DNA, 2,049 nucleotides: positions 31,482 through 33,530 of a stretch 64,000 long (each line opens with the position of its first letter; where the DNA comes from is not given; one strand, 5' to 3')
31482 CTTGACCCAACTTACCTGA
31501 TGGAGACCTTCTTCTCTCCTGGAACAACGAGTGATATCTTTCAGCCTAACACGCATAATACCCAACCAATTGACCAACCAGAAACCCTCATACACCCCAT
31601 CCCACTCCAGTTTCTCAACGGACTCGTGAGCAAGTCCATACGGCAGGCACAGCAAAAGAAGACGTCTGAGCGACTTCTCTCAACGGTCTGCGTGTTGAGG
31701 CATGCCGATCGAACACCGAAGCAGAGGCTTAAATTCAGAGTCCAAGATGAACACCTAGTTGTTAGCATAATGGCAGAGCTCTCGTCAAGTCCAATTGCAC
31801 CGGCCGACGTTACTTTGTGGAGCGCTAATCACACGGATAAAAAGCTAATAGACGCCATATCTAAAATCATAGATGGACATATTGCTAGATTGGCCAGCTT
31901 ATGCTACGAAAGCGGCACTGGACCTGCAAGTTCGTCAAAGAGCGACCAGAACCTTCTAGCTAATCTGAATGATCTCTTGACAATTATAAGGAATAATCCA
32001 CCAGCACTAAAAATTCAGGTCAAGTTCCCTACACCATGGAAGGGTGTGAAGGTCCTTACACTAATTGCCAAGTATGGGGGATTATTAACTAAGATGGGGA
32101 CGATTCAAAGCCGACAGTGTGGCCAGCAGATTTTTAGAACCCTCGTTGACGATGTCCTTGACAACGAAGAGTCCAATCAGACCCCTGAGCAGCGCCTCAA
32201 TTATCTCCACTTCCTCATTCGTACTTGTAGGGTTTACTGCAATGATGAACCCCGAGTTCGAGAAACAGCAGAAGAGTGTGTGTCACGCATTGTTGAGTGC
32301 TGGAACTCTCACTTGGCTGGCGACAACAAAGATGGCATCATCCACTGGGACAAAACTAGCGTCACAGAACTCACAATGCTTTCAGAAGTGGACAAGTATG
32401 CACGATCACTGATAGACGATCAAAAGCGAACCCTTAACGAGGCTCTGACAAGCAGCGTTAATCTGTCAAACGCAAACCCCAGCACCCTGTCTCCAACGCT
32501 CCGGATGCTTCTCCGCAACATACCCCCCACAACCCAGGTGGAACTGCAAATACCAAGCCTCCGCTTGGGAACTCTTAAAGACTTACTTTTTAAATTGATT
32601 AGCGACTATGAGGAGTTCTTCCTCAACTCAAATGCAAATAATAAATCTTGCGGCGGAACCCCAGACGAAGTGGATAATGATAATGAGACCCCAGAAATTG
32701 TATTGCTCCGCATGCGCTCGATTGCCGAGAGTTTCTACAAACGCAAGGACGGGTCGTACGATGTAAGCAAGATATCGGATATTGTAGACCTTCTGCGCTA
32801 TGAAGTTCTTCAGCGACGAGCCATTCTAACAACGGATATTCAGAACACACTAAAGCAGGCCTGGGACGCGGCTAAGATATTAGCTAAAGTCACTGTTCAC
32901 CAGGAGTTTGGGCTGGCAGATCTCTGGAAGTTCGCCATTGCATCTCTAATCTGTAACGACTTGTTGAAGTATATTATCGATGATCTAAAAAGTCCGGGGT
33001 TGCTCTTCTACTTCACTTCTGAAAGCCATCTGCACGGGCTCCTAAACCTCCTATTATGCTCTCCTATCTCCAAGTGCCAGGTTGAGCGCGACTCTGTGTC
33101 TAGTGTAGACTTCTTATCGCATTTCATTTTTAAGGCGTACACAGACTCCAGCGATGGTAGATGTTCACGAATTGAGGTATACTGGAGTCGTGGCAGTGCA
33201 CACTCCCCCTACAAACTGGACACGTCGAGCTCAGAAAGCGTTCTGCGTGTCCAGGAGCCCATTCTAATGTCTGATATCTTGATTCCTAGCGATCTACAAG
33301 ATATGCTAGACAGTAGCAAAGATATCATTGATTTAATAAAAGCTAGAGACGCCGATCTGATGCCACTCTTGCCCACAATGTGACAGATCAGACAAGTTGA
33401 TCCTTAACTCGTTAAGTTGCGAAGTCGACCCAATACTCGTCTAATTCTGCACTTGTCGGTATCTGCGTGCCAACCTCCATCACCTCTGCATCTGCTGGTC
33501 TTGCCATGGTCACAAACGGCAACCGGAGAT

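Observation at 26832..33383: PPIP5K/Vip1 homologue with two tandem phosphatase-like domains, nearly twice the usual length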

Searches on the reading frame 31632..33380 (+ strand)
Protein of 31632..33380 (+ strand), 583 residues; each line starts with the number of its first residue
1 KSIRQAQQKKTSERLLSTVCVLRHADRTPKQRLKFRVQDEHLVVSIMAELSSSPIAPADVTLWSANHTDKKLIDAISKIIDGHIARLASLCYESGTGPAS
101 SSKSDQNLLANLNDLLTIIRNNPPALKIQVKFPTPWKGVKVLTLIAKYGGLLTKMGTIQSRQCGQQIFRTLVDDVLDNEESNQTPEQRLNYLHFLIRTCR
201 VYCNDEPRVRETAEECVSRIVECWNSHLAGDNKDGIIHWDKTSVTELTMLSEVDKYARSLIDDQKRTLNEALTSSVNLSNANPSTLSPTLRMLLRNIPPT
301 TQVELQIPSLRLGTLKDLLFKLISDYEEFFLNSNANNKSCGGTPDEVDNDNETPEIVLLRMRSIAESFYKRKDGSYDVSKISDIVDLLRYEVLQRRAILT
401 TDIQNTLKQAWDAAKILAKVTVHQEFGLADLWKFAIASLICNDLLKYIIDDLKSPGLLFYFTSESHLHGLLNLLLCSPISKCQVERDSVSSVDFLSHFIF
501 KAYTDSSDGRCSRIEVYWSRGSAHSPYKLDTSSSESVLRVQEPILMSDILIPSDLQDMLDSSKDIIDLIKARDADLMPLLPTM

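Call 6: search_protein_families(library=pfam, proteins=[window:31632-33380:+], max_evalue=10)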
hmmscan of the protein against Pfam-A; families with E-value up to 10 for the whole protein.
window:31632-33380:+ (583 aa): 1 family
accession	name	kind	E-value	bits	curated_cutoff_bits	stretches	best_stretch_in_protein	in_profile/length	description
PF00328.27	His_Phos_2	-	2.2e-16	60.6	23.6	1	17-516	4-351/354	Histidine phosphatase superfamily (branch 2)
